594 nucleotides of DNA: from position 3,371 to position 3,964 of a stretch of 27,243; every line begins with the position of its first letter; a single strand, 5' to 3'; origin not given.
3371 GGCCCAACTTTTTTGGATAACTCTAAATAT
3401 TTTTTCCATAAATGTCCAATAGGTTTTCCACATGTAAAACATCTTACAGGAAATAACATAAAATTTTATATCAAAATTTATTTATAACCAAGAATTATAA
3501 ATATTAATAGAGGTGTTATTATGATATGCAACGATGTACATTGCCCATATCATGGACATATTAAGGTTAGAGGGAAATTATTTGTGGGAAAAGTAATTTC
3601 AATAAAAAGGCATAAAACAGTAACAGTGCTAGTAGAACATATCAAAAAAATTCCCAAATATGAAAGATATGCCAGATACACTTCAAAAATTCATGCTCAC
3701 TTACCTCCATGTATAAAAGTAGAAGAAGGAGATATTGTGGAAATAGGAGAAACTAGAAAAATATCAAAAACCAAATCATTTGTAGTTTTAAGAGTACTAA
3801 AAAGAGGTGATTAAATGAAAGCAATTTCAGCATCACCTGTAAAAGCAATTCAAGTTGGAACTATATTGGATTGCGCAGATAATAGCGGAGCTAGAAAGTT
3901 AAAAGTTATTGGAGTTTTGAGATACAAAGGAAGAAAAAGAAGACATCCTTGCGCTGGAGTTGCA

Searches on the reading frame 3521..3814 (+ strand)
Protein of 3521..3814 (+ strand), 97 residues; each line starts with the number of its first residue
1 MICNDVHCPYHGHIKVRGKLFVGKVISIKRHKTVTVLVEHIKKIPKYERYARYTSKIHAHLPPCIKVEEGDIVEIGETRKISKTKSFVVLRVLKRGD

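Call 6: search_protein_families(library=pfam, proteins=[window:3521-3814:+], max_evalue=0.01)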
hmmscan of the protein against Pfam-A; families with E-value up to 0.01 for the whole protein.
window:3521-3814:+ (97 aa): 1 family
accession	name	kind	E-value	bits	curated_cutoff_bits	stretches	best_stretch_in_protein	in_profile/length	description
PF00366.26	Ribosomal_S17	-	5e-26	91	25.9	1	23-90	1-67/68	Ribosomal protein S17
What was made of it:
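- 3521..3814 (+): rps17, first gene of the S17-to-SecY unit (3521-11229). No rpp29 lies upstream. PF00366, E 5e-26 (call 6).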

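Call 15: find_encoding_contigs(protein=window:3521-3814:+, flank=10000, max_places=8)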
Protein window:3521-3814:+ (97 aa): 6 contigs read that carry it; 6 places shown.
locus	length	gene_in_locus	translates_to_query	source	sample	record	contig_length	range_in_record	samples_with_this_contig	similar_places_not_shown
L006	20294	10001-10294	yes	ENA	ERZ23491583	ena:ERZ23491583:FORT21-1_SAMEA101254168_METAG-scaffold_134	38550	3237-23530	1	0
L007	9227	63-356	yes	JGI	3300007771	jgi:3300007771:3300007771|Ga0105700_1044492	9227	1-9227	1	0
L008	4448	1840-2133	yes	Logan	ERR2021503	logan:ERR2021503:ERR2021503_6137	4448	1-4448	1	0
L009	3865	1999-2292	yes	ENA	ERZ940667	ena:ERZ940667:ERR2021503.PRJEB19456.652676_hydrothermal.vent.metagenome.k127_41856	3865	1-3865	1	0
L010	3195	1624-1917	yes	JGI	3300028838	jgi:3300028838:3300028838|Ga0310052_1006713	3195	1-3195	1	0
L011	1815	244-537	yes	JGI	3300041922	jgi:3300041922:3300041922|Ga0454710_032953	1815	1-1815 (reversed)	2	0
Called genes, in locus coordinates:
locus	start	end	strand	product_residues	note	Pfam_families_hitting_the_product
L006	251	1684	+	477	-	PF14528:LAGLIDADG_3 (faint), PF05204:Hom_end (weak), PF24846:PolC_DP2_cat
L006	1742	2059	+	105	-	-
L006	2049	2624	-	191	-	PF13197:DUF4013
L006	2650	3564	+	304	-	PF01699:Na_Ca_ex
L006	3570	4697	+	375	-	-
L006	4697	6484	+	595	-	PF02934:GatB_N, PF02938:GAD, PF02637:GatB_Yqey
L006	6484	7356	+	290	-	PF01063:Aminotran_4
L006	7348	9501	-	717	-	PF00004:AAA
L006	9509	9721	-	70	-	-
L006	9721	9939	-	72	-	PF01194:RNA_pol_N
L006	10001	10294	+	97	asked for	PF00366:Ribosomal_S17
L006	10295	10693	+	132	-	PF00238:Ribosomal_L14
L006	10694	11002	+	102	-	PF16906:Ribosomal_L26, PF00467:KOW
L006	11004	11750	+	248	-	PF08071:RS4NT, PF00900:Ribosomal_S4e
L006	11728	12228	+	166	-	PF00281:Ribosomal_L5, PF00673:Ribosomal_L5_C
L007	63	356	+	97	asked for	PF00366:Ribosomal_S17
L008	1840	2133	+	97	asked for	PF00366:Ribosomal_S17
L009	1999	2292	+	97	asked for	PF00366:Ribosomal_S17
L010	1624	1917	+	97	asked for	PF00366:Ribosomal_S17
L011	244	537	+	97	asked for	PF00366:Ribosomal_S17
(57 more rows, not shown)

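Call 22: find_homologous_proteins(query=window:3521-3814:+, max_evalue=1e-8)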
Query window:3521-3814:+ (97 aa): 557 proteins with E <= 1e-8 among 570 candidates; the best 120 are listed.
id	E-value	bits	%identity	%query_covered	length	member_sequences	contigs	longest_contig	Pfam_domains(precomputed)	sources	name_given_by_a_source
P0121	2.0e-57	209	100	100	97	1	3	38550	PF00366.27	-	-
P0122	2.2e-43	164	81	96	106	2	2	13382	PF00366.27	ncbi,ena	-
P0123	3.4e-34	135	66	98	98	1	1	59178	PF00366.27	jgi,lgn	jgi:small subunit ribosomal protein S17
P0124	2.5e-33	132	72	95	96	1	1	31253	PF00366.27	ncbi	-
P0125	5.9e-33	131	66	98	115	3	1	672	PF00366.27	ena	-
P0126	6.1e-33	131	62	97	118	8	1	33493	PF00366.27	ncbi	-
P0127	1.3e-32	130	65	99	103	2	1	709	PF00366.27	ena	-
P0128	2.3e-32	129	62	98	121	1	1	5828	PF00366.27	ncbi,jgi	-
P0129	2.3e-32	129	60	98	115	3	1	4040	PF00366.27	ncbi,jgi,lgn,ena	-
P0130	9.0e-32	127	63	97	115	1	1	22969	PF00366.27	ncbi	-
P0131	1.8e-31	126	61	97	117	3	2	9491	PF00366.27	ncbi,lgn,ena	-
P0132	3.8e-31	125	65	97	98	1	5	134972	PF00366.27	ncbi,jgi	-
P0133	7.2e-31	124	65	94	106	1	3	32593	PF00366.27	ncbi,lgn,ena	-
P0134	1.0e-30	124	61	97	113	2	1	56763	PF00366.27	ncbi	-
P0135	1.4e-30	123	60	96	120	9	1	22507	PF00366.27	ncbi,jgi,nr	ncbi:MAG: 30S ribosomal protein S17 [Candidatus Diapherotrites archaeon]|nr:30S ribosomal protein S1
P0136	1.6e-30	123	67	94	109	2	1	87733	PF00366.27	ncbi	ncbi:MAG: 30S ribosomal protein S17 [Candidatus Aenigmatarchaeota archaeon]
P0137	2.0e-30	123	56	97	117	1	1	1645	PF00366.27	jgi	-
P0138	3.3e-30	122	59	98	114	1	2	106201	PF00366.27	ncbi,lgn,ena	-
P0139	3.7e-30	122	62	100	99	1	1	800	PF00366.27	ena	-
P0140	8.9e-30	121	66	95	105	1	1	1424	PF00366.27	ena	-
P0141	1.6e-29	120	63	97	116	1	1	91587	PF00366.27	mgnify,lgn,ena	mgnify:CR=1 FL=1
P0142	2.5e-29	119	59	99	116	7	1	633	PF00366.27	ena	-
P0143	2.8e-29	119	63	91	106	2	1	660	PF00366.27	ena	-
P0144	3.0e-29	119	55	99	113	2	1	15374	PF00366.27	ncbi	-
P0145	3.2e-29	119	59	98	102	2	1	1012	PF00366.27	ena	-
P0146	3.6e-29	119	66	97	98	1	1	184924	PF00366.27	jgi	jgi:small subunit ribosomal protein S17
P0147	4.0e-29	119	63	93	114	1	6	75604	PF00366.27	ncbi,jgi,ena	-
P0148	4.4e-29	118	57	96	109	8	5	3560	PF00366.27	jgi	jgi:small subunit ribosomal protein S17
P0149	5.1e-29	118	60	96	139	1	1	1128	PF00366.27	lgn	-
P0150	5.2e-29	118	59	98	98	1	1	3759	PF00366.27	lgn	-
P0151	1.3e-28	117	60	98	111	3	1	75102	PF00366.27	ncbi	-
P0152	1.3e-28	117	56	96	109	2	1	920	PF16205.11,PF00366.27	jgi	-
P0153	1.8e-28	116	63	92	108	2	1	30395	PF00366.27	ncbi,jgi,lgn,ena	ncbi:MAG: 30S ribosomal protein S17 [Candidatus Aenigmatarchaeota archaeon]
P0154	2.3e-28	116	63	95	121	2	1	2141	PF00366.27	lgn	-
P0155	2.9e-28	116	59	99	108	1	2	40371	PF00366.27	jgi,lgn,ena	-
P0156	3.4e-28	116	58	96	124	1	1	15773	PF00366.27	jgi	jgi:small subunit ribosomal protein S17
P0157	3.6e-28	115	64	94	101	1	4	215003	PF00366.27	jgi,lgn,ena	-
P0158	4.6e-28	115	61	100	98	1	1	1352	PF00366.27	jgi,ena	-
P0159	4.8e-28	115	61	95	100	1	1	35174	PF00366.27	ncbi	ncbi:MAG: 30S ribosomal protein S17 [Candidatus Diapherotrites archaeon]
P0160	5.8e-28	115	62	96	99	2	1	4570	PF00366.27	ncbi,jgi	jgi:small subunit ribosomal protein S17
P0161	6.1e-28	115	61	92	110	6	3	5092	PF00366.27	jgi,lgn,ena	-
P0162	6.2e-28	115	66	91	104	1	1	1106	PF00366.27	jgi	jgi:small subunit ribosomal protein S17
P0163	6.9e-28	115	59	91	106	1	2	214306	PF00366.27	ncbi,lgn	-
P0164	7.1e-28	115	63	95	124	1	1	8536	PF00366.27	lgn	-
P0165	8.5e-28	114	58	98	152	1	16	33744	PF00366.27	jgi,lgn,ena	-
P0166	9.1e-28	114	60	95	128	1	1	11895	PF00366.27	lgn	-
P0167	1.0e-27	114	55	95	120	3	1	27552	PF00366.27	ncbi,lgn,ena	-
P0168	1.1e-27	114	57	96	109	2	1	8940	PF16205.11,PF00366.27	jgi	jgi:small subunit ribosomal protein S17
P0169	1.7e-27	113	61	95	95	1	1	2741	PF00366.27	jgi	jgi:small subunit ribosomal protein S17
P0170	1.7e-27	113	57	99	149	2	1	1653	PF00366.27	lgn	-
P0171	1.7e-27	113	61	91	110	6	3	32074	PF00366.27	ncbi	-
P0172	1.7e-27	113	58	98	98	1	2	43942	PF00366.27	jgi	-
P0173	2.0e-27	113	60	96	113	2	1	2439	PF00366.27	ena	-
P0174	2.3e-27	113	63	94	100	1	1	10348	PF00366.27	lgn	-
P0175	2.4e-27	113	61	95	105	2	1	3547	PF00366.27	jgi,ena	-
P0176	2.7e-27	113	62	95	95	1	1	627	PF00366.27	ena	-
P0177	2.9e-27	113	62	94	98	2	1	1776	PF00366.27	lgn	-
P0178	2.9e-27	113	56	96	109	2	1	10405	PF00366.27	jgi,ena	jgi:small subunit ribosomal protein S17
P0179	3.0e-27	113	63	93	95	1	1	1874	PF00366.27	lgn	-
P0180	3.1e-27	112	63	93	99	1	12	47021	PF00366.27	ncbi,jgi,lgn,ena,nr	ncbi:MAG: 30S ribosomal protein S17 [Candidatus Diapherotrites archaeon CG10_big_fil_rev_8_21_14_0_1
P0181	3.1e-27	112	59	93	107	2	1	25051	PF00366.27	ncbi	ncbi:MAG: 30S ribosomal protein S17 [Candidatus Aenigmatarchaeota archaeon]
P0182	3.3e-27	112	62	94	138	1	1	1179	PF00366.27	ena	-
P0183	3.5e-27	112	57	96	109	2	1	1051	PF00366.27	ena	-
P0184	3.8e-27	112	59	96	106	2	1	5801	PF00366.27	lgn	-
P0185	4.1e-27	112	56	94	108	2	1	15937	PF00366.27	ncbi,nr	ncbi:MAG: 30S ribosomal protein S17 [Candidatus Nanohaloarchaeota archaeon]|nr:30S ribosomal protein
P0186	4.2e-27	112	57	93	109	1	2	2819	PF00366.27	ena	-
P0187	4.3e-27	112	62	95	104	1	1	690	PF00366.27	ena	-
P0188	5.4e-27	112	59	94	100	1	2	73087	PF00366.27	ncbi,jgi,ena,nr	ncbi:MAG: 30S ribosomal protein S17 [Candidatus Diapherotrites archaeon]|nr:30S ribosomal protein S1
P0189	5.6e-27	112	58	100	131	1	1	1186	PF00366.27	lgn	-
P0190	5.8e-27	112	66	92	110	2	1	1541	PF00366.27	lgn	-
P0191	5.9e-27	112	56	98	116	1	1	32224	PF00366.27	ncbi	-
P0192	7.5e-27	111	57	96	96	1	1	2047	PF00366.27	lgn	-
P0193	8.5e-27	111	60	91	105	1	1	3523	PF00366.27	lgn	-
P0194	9.2e-27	111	63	91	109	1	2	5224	PF00366.27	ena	-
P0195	1.0e-26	111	57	100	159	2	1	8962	PF00366.27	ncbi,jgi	jgi:small subunit ribosomal protein S17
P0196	1.0e-26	111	59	98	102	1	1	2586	PF00366.27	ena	-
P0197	1.1e-26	111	59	100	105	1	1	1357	PF00366.27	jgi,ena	-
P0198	1.1e-26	111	61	95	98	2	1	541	PF00366.27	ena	-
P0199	1.2e-26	111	61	92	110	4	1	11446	PF00366.27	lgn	-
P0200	1.3e-26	111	58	96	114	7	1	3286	PF00366.27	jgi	-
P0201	1.3e-26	110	62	95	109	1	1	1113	PF00366.27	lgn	-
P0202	1.8e-26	110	59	97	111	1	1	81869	PF00366.27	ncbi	ncbi:MAG: 30S ribosomal protein S17 [Candidatus Diapherotrites archaeon]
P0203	2.1e-26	110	55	95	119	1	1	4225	PF00366.27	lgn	-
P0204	2.1e-26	110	63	93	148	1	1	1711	PF00366.27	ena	-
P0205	2.5e-26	110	60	91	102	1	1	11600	PF00366.27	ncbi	-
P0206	2.8e-26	109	57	92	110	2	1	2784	PF00366.27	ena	-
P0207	2.9e-26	109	57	98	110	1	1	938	PF00366.27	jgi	-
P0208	3.2e-26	109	59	94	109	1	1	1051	PF00366.27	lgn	-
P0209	3.6e-26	109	55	98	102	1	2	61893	PF00366.27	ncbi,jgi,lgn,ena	-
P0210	3.7e-26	109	61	92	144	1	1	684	PF00366.27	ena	-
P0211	4.9e-26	109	62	95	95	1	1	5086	PF00366.27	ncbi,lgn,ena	ncbi:MAG: 30S ribosomal protein S17 [archaeon]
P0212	5.2e-26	109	59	95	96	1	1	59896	PF00366.27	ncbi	-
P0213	6.1e-26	108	57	98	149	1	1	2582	PF00366.27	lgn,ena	-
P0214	6.4e-26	108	57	98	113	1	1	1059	PF00366.27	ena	-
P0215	8.0e-26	108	59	98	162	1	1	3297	PF00366.27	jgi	jgi:small subunit ribosomal protein S17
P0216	9.0e-26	108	59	95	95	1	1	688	PF00366.27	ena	-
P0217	9.4e-26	108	60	95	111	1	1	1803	PF00366.27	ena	-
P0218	9.6e-26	108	58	91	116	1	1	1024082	PF00366.27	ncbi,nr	ncbi:MAG: 30S ribosomal protein S17 [Candidatus Nezhaarchaeota archaeon]|nr:30S ribosomal protein S1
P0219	9.8e-26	108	57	98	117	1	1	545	PF16205.11,PF00366.27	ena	-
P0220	1.0e-25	108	54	97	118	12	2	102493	PF00366.27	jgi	-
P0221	1.0e-25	108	57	97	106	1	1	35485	PF00366.27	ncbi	-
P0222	1.3e-25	107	54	98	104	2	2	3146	PF00366.27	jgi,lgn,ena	-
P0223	1.3e-25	107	57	91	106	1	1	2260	PF00366.27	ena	-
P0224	1.4e-25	107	60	95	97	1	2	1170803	PF00366.27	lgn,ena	-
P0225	1.4e-25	107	57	96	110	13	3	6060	PF00366.27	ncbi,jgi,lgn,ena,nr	ncbi:MAG TPA: 30S ribosomal protein S17 [Archaeoglobus profundus]|nr:30S ribosomal protein S17 [Arch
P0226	1.4e-25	107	56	97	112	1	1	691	PF00366.27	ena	-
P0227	1.4e-25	107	58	94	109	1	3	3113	PF00366.27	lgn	-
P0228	1.5e-25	107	61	96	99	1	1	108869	PF00366.27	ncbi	-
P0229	1.5e-25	107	61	93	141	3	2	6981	PF00366.27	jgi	jgi:small subunit ribosomal protein S17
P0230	1.6e-25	107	58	94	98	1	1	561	PF00366.27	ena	-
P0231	1.6e-25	107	61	97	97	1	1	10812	PF00366.27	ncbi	ncbi:MAG: 30S ribosomal protein S17 [Candidatus Micrarchaeia archaeon]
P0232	1.7e-25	107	61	95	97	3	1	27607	PF00366.27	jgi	-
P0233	1.8e-25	107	58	96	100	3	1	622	PF00366.27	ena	-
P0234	2.0e-25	107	55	94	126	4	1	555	PF00366.27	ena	-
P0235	2.3e-25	106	56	94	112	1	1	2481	PF00366.27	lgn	-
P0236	2.3e-25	106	57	95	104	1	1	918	PF00366.27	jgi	-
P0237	3.1e-25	106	57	92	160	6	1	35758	PF00366.27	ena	-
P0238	3.3e-25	106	54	93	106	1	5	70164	PF00366.27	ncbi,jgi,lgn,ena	-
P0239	3.3e-25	106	57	94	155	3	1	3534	PF00366.27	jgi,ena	-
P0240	3.3e-25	106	56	100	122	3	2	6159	PF00366.27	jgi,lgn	jgi:small subunit ribosomal protein S17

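Call 23: find_encoding_contigs(protein=P0122, flank=10000, max_places=3)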
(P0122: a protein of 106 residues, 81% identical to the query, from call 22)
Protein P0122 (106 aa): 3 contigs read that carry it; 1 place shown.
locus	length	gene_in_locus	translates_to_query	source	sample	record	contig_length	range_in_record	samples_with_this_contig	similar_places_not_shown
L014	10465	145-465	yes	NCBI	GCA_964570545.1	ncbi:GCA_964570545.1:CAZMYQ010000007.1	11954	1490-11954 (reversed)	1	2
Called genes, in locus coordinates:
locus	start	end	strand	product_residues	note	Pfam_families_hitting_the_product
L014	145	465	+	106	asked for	PF00366:Ribosomal_S17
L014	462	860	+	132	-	PF00238:Ribosomal_L14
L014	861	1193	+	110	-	PF16906:Ribosomal_L26, PF00467:KOW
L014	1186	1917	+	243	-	PF08071:RS4NT, PF01479:S4 (faint), PF00900:Ribosomal_S4e, PF00467:KOW (faint)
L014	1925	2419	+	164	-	PF00281:Ribosomal_L5, PF00673:Ribosomal_L5_C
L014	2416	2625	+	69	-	PF00253:Ribosomal_S14 (weak)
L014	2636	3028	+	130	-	PF00410:Ribosomal_S8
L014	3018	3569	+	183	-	PF00347:Ribosomal_L6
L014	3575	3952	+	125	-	PF01655:Ribosomal_L32e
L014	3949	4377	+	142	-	PF25476:Ribosomal_L19e_C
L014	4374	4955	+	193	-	PF17144:Ribosomal_L5e, PF00861:Ribosomal_L18p, PF17144:Ribosomal_L5e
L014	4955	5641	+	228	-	PF00333:Ribosomal_S5, PF03719:Ribosomal_S5_C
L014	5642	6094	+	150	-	PF00327:Ribosomal_L30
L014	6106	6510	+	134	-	PF00828:Ribosomal_L27A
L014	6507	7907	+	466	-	PF00344:SecY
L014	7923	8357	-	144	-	PF01877:RNA_binding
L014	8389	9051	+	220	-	PF03483:B3_4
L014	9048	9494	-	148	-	-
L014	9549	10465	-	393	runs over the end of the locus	PF11139:SfLAP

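Call 24: find_encoding_contigs(protein=P0124, flank=10000, max_places=3)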
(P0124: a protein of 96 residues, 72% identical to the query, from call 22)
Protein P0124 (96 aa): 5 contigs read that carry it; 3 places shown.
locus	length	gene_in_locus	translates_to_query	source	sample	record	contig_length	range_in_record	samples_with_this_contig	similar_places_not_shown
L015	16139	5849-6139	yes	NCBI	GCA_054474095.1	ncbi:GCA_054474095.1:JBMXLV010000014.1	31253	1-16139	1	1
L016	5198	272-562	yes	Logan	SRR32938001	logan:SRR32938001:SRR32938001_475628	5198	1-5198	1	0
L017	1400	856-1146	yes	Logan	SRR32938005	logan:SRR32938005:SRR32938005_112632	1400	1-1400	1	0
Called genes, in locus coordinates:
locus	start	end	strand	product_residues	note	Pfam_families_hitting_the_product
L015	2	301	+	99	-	?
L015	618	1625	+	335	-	PF00297:Ribosomal_L3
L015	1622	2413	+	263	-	PF00573:Ribosomal_L4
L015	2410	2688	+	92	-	PF00276:Ribosomal_L23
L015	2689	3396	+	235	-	PF00181:Ribosomal_L2_N (weak), PF03947:Ribosomal_L2_C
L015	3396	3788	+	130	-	PF00203:Ribosomal_S19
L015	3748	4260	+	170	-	PF00237:Ribosomal_L22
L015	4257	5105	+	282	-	PF07650:KH_2, PF00189:Ribosomal_S3_C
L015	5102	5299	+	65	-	-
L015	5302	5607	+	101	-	PF01253:SUI1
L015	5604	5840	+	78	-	PF01868:RNase_P-MRP_p29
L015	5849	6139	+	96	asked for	PF00366:Ribosomal_S17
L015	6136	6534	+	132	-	PF00238:Ribosomal_L14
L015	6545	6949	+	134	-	PF16906:Ribosomal_L26, PF00467:KOW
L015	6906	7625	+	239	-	PF01479:S4 (weak), PF00900:Ribosomal_S4e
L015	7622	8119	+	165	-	PF00281:Ribosomal_L5, PF00673:Ribosomal_L5_C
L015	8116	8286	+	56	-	PF00253:Ribosomal_S14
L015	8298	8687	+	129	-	PF00410:Ribosomal_S8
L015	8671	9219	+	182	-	PF00347:Ribosomal_L6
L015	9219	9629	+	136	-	PF01655:Ribosomal_L32e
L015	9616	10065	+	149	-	PF01280:Ribosomal_L19e, PF25476:Ribosomal_L19e_C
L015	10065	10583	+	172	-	PF17144:Ribosomal_L5e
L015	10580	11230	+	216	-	PF00333:Ribosomal_S5, PF03719:Ribosomal_S5_C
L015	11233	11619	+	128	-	PF00327:Ribosomal_L30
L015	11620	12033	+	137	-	PF00828:Ribosomal_L27A (weak)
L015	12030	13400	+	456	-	PF10559:Plug_translocon (faint), PF00344:SecY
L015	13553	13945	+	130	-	PF01956:EMC3_TMCO1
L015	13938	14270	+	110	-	PF01199:Ribosomal_L34e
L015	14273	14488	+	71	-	-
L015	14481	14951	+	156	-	PF00416:Ribosomal_S13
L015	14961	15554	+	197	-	PF01479:S4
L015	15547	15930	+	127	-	PF00411:Ribosomal_S11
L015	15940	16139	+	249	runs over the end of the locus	PF01193:RNA_pol_L, PF01000:RNA_pol_A_bac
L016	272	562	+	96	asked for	PF00366:Ribosomal_S17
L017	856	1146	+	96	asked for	PF00366:Ribosomal_S17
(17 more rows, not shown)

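Call 31: find_homologous_proteins(query=L015:5604-5840:+, max_evalue=0.001)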
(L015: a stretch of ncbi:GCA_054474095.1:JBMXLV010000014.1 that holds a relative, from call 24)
Query L015:5604-5840:+ (78 aa): 7 proteins with E <= 0.001 among 9 candidates.
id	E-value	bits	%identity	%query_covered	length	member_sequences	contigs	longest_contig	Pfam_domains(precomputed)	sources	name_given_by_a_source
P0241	2.1e-40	153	100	100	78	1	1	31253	PF01868.22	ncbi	-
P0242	8.2e-30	120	73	100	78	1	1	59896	PF01868.22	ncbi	-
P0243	2.1e-10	58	51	94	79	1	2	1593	PF01868.22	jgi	-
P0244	8.0e-10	56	53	94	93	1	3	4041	PF01868.22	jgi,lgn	jgi:ribonuclease P protein subunit POP4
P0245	3.1e-7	48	42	91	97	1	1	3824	PF01868.22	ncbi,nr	ncbi:ribonuclease P protein subunit [Candidatus Woesearchaeota archaeon]|nr:ribonuclease P protein s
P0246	3.2e-7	48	47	94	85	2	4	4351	PF01868.22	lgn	-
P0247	1.4e-6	46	46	94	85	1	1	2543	PF01868.22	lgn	-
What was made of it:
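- That search returned only 7 hits and has low reach (call 31).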

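Call 32: find_encoding_contigs(protein=P0244, flank=5000, max_places=4)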
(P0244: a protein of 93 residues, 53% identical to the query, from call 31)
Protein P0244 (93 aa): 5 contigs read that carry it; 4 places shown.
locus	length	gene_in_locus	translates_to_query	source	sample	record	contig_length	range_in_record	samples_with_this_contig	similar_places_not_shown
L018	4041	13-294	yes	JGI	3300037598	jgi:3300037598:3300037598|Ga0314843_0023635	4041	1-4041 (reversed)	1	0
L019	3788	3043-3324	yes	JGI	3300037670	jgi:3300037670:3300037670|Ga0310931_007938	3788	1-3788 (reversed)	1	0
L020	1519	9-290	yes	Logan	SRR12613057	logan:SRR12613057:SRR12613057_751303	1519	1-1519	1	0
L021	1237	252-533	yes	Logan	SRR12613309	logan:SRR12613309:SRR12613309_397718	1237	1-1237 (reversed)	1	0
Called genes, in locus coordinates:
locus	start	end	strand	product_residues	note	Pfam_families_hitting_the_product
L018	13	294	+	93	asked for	PF01868:RNase_P-MRP_p29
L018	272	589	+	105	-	PF00366:Ribosomal_S17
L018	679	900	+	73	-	-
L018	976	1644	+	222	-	PF13483:Lactamase_B_3, PF12706:Lactamase_B_2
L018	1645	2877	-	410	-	PF16450:Prot_ATP_ID_OB_C, PF17758:Prot_ATP_ID_OB_N (faint), PF07724:AAA_2 (faint), PF05496:RuvB_N (faint), PF13191:AAA_16 (faint), PF00004:AAA, PF07728:AAA_5, PF17862:AAA_lid_3, +1 more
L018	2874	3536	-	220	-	PF00215:OMPdecase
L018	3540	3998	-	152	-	PF00215:OMPdecase (weak)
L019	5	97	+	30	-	-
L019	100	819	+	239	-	PF00181:Ribosomal_L2_N, PF03947:Ribosomal_L2_C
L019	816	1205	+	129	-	PF00203:Ribosomal_S19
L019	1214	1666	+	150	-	PF00237:Ribosomal_L22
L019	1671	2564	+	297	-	PF07650:KH_2, PF00189:Ribosomal_S3_C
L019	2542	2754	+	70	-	PF00831:Ribosomal_L29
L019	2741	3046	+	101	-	PF01253:SUI1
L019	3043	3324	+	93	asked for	PF01868:RNase_P-MRP_p29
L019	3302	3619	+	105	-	PF00366:Ribosomal_S17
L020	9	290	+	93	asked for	PF01868:RNase_P-MRP_p29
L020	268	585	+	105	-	PF00366:Ribosomal_S17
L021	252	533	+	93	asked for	PF01868:RNase_P-MRP_p29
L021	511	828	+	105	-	PF00366:Ribosomal_S17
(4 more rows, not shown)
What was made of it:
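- In L018, Rpp29-S17 is cut off from the rest of the operon (call 32).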

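Call 33: find_encoding_contigs(protein=P0243, flank=5000, max_places=4)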
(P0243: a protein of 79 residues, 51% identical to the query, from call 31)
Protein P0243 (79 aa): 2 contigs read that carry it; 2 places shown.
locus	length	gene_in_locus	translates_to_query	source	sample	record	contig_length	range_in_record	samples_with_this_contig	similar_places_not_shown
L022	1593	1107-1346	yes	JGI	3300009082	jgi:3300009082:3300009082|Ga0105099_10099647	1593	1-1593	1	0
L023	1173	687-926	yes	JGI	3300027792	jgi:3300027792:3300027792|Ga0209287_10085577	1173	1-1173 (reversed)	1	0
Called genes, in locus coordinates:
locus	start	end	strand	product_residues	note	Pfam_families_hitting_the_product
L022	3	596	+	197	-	?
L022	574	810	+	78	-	PF00831:Ribosomal_L29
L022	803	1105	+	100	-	PF01253:SUI1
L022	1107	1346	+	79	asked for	PF01868:RNase_P-MRP_p29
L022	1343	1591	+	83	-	?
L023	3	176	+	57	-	?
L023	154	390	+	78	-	PF00831:Ribosomal_L29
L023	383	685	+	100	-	PF01253:SUI1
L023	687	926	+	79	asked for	PF01868:RNase_P-MRP_p29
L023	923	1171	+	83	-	?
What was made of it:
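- Tried and rejected: The two I looked up sit in intact SUI1-Rpp29-S17 contexts of other organisms (calls 31-33).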

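Call 57: find_encoding_contigs(protein=P0123, flank=4000, max_places=1)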
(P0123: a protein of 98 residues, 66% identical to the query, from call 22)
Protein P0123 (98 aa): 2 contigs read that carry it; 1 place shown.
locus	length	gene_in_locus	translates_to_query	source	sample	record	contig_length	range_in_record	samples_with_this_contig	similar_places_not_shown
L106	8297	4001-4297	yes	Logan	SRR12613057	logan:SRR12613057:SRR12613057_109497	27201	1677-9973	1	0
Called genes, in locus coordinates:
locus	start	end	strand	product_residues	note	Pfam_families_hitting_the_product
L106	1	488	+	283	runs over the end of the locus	PF00573:Ribosomal_L4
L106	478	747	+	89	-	PF00276:Ribosomal_L23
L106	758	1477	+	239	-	PF00181:Ribosomal_L2_N (weak), PF03947:Ribosomal_L2_C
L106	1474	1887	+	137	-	PF00203:Ribosomal_S19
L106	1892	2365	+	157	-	PF00237:Ribosomal_L22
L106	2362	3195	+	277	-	PF07650:KH_2, PF00189:Ribosomal_S3_C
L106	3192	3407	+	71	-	PF00831:Ribosomal_L29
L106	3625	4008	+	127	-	PF01868:RNase_P-MRP_p29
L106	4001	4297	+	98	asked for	PF00366:Ribosomal_S17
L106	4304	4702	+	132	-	PF00238:Ribosomal_L14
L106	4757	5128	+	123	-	PF16906:Ribosomal_L26, PF00467:KOW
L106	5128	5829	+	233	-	PF01479:S4 (weak), PF00900:Ribosomal_S4e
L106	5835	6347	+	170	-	PF00281:Ribosomal_L5, PF00673:Ribosomal_L5_C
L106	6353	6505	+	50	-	PF00253:Ribosomal_S14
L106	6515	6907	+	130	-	PF00410:Ribosomal_S8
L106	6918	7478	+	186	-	PF00347:Ribosomal_L6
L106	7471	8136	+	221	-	PF01655:Ribosomal_L32e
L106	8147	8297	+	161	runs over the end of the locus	PF01280:Ribosomal_L19e, PF25476:Ribosomal_L19e_C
